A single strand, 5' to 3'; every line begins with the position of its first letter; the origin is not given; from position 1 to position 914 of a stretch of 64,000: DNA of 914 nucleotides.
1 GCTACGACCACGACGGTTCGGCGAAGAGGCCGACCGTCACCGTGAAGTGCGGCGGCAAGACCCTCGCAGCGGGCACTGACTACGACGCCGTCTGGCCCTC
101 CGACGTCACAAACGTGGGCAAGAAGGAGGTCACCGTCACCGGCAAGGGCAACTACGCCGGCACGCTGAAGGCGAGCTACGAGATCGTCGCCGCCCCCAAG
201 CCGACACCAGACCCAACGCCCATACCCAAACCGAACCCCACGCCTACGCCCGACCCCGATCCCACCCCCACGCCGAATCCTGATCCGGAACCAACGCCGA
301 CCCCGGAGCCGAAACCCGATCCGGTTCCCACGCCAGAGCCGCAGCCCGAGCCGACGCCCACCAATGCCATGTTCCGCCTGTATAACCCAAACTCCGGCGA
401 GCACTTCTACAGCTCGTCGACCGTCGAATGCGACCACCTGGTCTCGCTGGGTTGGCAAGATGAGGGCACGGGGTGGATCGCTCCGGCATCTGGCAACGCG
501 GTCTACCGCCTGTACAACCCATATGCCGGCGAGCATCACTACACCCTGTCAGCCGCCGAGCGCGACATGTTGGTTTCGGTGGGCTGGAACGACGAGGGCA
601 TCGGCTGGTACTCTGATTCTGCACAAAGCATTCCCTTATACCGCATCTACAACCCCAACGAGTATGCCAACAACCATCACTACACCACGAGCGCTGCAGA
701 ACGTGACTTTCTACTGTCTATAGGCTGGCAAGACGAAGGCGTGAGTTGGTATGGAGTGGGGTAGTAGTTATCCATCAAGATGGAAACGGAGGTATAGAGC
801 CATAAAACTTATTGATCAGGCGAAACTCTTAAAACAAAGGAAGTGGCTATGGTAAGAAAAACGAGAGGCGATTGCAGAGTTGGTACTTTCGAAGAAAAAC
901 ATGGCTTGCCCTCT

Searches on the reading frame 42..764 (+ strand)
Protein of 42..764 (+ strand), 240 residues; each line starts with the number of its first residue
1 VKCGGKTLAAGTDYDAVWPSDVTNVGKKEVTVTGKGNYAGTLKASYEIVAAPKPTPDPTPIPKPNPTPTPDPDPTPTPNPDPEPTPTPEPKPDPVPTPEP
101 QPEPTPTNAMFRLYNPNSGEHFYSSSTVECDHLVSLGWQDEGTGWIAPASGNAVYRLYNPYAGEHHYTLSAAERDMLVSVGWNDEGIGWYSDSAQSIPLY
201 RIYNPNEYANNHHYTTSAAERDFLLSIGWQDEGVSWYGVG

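Call 34: search_protein_families(library=pfam, proteins=[window:42-764:+], max_evalue=0.01)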
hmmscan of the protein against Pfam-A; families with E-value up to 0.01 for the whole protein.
window:42-764:+ (240 aa): 2 families
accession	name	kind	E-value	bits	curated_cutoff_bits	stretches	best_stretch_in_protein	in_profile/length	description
PF18885.6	DUF5648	-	1.9e-51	174.2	25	1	110-238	2-133/134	Domain of unknown function (DUF5648)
PF05887.16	Trypan_PARP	-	3.6e-11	43.6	100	1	27-110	33-115/134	Procyclic acidic repetitive protein (PARP)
